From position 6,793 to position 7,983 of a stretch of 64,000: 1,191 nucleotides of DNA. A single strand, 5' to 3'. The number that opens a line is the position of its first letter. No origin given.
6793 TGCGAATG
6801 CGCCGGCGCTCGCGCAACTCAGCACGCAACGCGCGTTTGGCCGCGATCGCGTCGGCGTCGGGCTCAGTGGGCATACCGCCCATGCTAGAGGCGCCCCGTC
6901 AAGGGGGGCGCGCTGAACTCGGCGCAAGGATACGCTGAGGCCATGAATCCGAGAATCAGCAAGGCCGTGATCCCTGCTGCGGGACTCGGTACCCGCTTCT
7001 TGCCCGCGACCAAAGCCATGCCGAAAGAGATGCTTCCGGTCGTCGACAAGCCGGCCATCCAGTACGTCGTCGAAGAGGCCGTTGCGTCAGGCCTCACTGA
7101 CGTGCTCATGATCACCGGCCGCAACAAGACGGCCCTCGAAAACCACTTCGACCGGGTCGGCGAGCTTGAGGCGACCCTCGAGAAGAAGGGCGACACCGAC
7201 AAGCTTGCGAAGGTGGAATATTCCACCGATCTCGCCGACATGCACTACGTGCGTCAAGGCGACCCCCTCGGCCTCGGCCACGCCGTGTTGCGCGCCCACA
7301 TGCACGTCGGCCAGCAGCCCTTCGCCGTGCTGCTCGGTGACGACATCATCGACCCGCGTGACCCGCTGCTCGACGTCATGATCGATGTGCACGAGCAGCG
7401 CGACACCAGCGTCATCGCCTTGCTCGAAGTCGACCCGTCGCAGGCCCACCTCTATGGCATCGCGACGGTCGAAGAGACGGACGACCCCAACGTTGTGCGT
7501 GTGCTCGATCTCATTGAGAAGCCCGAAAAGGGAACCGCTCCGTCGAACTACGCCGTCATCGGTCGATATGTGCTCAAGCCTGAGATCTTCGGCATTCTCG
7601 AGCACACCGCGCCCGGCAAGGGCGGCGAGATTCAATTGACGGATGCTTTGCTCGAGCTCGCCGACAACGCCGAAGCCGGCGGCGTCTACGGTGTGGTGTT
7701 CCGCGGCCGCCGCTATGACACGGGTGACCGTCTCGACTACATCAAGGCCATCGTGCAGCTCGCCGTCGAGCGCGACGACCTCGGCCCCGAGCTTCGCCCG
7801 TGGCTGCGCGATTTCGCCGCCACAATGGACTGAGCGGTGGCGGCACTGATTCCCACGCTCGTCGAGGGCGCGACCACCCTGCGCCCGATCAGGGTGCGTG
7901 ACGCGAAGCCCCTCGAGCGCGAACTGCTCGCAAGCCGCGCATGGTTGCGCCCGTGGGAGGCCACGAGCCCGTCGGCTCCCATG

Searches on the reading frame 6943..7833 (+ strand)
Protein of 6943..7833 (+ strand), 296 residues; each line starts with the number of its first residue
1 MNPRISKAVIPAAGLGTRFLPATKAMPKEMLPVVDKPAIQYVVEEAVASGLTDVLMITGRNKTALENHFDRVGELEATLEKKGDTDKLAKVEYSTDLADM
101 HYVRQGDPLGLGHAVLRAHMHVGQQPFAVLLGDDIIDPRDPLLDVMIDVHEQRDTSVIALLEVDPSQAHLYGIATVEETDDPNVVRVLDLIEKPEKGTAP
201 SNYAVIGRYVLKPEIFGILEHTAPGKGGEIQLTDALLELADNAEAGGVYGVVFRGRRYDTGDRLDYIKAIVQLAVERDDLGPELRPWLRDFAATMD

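Call 76: search_protein_families(library=pfam, proteins=[window:6943-7833:+], max_evalue=0.0001)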
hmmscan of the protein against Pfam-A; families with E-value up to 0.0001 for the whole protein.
window:6943-7833:+ (296 aa): 2 families
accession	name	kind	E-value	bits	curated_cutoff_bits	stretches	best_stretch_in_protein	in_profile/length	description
PF00483.29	NTP_transferase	-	7.3e-30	104.8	21.2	1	7-273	1-242/245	Nucleotidyl transferase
PF12804.13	NTP_transf_3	-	5.6e-06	27.1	27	1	8-159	1-120/160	MobA-like NTP transferase domain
